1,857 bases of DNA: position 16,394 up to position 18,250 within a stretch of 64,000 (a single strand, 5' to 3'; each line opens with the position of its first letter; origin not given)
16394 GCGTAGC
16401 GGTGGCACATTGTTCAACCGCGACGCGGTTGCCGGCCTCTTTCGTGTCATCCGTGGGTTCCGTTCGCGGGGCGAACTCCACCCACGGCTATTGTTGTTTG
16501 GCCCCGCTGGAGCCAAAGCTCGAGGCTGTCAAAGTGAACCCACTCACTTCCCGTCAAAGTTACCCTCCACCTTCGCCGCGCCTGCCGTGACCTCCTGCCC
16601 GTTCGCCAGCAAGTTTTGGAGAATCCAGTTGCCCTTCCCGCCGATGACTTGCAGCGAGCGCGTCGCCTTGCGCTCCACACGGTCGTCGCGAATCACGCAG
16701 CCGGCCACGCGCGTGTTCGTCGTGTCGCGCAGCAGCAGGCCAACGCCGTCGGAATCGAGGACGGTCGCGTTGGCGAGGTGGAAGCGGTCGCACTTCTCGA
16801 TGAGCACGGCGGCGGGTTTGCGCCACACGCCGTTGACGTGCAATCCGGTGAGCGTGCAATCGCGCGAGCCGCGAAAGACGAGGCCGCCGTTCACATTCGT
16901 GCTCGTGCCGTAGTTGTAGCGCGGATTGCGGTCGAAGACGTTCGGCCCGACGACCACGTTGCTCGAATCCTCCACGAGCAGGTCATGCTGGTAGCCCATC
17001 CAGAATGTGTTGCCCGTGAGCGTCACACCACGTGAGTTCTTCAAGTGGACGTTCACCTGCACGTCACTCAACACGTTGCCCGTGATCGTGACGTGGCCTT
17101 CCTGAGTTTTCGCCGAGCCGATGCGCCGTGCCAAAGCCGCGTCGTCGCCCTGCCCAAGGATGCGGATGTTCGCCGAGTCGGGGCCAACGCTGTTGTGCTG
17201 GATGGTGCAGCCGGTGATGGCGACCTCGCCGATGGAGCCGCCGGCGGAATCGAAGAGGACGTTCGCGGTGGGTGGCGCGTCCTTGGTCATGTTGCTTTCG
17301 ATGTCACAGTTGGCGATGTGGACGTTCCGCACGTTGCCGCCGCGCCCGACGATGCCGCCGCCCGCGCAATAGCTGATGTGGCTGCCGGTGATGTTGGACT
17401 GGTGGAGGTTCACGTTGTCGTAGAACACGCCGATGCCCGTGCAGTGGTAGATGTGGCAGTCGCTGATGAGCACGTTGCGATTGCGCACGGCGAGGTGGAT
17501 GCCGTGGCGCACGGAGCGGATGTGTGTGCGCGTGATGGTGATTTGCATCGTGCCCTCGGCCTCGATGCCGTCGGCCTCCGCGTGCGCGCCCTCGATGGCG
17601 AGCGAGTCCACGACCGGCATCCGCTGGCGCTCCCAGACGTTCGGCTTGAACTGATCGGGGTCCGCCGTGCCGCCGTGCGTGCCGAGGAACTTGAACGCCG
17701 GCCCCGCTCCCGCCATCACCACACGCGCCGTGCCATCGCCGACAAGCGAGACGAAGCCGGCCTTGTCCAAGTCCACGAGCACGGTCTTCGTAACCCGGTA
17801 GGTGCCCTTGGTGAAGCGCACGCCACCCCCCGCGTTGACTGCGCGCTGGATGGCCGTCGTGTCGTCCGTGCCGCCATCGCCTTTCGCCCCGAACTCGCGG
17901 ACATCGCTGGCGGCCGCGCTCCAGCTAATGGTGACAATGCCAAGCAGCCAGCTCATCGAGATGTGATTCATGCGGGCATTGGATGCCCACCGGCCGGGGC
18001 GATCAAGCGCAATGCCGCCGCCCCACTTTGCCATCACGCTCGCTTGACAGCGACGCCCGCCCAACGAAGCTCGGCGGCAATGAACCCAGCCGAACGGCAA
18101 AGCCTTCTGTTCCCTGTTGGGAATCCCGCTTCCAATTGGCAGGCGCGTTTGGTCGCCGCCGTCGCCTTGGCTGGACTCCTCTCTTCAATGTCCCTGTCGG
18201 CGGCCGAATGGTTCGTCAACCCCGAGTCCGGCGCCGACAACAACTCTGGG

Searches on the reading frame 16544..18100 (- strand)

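Call 88: search_protein_families(library=pfam, proteins=[window:16544-18100:-], max_evalue=0.00001)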
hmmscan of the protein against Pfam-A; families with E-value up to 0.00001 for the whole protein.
window:16544-18100:- (518 aa): 3 families
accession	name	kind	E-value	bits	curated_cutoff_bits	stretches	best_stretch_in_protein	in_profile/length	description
PF13229.12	Beta_helix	-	5.8e-21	75.2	25.9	2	174-271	44-138/158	Right handed beta helix region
PF05048.19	NosD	-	3.4e-17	63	23.6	0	332-397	44-108/212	Periplasmic copper-binding protein (NosD)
PF12708.12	Pect-lyase_RHGA_epim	-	7.9e-13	49.1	27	1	66-133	3-72/213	Rhamnogalacturonase A/epimerase, pectate lyase-like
